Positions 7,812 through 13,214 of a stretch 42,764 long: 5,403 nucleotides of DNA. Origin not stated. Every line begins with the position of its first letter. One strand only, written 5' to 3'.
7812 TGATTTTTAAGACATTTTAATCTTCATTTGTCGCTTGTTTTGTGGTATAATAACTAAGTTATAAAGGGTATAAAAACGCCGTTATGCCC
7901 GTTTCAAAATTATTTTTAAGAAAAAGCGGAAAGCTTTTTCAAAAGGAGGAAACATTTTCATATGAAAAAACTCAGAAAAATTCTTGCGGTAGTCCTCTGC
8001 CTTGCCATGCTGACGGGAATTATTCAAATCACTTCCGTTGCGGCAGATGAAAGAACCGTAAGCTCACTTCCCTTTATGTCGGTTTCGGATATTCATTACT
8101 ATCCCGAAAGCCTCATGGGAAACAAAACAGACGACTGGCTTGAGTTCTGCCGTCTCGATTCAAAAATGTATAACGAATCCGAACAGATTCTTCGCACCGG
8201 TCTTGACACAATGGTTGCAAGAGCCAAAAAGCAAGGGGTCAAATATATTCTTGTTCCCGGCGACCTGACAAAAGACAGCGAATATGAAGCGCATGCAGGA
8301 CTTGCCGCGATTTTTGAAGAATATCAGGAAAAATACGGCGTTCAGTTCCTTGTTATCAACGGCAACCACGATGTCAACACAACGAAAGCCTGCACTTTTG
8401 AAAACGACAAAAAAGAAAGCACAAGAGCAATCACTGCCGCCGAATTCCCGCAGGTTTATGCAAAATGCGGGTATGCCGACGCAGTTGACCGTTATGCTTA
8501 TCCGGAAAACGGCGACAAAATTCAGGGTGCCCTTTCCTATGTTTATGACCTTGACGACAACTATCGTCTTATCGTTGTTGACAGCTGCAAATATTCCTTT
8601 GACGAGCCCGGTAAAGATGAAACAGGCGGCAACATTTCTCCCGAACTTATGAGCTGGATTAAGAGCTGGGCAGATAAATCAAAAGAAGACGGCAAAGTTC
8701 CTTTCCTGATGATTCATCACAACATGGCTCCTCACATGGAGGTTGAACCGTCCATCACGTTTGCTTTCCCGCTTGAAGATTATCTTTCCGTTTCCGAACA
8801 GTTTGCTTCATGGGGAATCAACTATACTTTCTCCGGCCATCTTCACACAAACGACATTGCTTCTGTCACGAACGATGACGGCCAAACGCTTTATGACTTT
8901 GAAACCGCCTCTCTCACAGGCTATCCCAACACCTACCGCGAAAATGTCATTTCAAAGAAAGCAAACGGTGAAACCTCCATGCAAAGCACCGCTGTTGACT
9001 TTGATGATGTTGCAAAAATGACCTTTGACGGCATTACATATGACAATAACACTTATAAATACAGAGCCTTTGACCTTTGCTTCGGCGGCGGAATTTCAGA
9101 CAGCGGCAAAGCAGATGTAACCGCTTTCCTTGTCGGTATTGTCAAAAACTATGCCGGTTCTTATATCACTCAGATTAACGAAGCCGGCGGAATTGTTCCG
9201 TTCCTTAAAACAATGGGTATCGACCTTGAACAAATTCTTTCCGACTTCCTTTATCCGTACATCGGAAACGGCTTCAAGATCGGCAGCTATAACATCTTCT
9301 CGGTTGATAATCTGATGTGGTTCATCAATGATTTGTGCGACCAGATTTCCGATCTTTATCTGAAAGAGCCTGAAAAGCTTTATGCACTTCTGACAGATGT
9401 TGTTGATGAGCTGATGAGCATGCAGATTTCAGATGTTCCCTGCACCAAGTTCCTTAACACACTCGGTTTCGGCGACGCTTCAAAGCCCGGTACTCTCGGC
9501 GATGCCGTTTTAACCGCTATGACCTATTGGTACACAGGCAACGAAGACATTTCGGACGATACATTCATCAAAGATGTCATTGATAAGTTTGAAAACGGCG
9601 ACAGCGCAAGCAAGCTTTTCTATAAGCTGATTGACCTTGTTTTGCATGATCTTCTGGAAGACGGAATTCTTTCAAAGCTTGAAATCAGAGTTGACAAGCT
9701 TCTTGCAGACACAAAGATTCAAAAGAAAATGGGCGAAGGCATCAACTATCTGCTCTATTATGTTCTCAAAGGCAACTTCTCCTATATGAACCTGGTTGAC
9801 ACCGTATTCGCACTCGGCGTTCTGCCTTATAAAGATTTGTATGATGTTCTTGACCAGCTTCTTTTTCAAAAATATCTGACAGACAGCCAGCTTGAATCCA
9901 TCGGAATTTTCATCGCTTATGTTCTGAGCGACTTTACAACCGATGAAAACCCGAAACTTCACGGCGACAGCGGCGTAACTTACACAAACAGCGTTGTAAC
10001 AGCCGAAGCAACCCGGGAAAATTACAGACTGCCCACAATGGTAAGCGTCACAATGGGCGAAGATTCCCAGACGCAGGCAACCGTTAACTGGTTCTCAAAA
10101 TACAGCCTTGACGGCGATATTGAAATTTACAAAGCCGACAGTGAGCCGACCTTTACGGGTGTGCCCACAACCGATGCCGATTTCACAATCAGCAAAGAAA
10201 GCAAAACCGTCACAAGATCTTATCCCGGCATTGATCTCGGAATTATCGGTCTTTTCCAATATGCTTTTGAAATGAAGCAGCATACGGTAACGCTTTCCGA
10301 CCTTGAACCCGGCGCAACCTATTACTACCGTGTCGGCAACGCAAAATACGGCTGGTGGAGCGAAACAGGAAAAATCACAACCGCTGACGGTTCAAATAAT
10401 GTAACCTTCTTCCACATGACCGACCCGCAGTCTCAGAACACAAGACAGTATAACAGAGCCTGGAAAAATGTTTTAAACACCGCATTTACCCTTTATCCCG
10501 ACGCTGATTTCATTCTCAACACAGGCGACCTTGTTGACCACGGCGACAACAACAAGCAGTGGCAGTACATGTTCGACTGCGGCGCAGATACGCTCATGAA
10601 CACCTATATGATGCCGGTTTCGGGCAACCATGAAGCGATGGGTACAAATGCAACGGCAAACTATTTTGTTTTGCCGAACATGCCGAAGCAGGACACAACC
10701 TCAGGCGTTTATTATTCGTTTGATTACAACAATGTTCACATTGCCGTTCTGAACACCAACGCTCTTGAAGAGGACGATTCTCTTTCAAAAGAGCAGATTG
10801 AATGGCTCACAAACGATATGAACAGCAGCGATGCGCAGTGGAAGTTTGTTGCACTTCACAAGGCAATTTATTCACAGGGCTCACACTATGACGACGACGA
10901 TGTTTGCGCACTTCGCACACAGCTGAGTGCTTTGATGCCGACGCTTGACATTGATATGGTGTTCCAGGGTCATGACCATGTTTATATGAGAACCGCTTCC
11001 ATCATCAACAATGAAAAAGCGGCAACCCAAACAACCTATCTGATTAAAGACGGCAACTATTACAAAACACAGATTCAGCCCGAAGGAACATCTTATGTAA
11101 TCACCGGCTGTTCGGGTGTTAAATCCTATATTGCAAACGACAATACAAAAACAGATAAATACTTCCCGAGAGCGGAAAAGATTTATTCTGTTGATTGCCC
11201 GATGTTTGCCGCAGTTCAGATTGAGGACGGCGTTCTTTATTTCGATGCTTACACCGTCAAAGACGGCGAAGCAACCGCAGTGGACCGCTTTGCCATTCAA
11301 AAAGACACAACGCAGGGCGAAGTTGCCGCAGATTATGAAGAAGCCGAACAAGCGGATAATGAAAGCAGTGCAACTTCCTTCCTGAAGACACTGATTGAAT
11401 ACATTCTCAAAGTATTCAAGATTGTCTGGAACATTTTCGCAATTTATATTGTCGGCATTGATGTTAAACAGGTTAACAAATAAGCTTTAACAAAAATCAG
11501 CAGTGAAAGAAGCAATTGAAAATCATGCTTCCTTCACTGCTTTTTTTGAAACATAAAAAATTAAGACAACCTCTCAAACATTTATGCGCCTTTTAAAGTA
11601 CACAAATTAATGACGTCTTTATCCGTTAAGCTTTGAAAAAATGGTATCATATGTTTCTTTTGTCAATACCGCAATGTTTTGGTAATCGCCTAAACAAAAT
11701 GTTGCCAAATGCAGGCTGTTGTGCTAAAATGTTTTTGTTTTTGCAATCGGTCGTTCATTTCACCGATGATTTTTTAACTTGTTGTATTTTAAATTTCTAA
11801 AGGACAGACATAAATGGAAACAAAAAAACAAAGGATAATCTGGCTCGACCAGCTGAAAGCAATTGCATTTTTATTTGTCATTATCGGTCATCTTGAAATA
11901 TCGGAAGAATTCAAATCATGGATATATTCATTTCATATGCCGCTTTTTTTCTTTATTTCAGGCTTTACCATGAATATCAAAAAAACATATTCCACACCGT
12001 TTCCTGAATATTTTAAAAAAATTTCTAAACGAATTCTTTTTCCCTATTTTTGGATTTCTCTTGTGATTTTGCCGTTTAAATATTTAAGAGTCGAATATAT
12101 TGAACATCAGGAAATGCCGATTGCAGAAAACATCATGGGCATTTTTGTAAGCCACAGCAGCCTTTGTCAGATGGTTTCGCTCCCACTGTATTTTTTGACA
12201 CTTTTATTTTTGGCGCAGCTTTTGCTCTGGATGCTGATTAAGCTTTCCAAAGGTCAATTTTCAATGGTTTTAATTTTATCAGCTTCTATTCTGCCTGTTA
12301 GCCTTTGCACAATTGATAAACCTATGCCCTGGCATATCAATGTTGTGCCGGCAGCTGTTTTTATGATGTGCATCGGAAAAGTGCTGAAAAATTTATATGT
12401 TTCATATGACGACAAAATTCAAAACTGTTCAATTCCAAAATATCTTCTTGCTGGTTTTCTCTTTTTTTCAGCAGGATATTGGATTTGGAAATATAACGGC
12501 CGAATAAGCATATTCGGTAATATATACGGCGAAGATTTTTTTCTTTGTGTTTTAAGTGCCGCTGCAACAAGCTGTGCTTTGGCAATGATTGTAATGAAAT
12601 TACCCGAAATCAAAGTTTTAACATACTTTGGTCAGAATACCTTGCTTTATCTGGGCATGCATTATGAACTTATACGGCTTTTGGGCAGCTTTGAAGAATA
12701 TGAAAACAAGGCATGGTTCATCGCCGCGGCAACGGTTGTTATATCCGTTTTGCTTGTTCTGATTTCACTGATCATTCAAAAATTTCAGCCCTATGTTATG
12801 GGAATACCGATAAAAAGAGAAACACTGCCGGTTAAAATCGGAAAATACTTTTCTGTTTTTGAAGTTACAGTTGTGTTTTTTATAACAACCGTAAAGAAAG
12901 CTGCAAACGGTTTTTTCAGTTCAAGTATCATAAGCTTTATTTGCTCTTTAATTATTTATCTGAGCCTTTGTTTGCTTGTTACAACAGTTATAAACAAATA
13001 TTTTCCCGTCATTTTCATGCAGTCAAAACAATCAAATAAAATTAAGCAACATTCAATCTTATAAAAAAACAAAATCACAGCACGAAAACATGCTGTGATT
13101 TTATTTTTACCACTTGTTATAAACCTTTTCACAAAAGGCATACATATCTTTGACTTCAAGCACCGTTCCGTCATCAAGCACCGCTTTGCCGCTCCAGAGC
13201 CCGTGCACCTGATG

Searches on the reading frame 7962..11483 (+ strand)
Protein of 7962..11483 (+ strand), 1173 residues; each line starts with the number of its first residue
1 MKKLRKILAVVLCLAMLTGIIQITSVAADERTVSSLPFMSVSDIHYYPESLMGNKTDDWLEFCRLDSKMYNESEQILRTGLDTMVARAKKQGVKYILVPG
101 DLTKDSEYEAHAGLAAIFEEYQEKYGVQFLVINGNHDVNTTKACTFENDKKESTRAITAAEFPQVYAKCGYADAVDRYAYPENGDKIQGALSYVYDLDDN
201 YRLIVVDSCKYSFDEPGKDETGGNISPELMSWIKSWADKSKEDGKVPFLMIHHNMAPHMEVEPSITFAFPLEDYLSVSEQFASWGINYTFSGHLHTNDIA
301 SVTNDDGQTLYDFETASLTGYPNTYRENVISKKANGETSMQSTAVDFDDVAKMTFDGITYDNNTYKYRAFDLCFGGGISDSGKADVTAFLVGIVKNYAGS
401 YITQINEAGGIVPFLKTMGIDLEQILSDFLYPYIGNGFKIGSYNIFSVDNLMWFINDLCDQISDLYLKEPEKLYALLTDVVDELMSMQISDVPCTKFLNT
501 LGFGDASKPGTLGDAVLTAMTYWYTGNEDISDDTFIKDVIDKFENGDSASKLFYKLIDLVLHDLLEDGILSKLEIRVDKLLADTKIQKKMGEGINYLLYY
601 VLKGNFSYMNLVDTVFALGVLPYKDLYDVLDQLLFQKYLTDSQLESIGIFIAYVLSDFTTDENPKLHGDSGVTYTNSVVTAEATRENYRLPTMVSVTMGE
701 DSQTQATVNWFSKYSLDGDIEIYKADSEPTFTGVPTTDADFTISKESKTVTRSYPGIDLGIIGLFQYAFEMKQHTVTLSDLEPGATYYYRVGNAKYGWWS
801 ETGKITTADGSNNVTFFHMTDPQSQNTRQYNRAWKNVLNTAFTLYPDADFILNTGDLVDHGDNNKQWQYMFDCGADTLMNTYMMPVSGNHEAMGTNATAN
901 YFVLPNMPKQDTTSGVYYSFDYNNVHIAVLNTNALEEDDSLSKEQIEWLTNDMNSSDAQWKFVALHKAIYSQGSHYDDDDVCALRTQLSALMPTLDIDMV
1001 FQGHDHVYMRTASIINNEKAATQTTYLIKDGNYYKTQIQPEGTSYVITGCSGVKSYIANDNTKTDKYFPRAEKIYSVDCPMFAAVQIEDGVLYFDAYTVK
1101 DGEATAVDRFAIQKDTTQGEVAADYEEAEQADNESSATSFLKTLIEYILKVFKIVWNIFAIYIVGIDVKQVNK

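Call 61: search_protein_families(library=pfam, proteins=[window:7962-11483:+], max_evalue=0.00001)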
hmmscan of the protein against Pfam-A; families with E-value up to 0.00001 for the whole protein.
window:7962-11483:+ (1173 aa): 2 families
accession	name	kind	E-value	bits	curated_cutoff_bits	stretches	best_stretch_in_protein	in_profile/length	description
PF00149.33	Metallophos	-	8.8e-26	91.9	21.5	2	815-1008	2-191/191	Calcineurin-like phosphoesterase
PF16656.11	Pur_ac_phosph_N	-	2.1e-13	51.1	30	1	691-807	1-93/93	Purple acid Phosphatase, N-terminal domain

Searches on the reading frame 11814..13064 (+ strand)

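Call 61: search_protein_families(library=pfam, proteins=[window:11814-13064:+], max_evalue=0.00001)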
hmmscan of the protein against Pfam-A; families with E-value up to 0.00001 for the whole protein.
window:11814-13064:+ (416 aa): 1 family
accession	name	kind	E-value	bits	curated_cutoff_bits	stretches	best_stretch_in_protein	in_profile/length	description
PF01757.29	Acyl_transf_3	-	3.6e-21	76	31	1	8-317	1-323/326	Acyltransferase domain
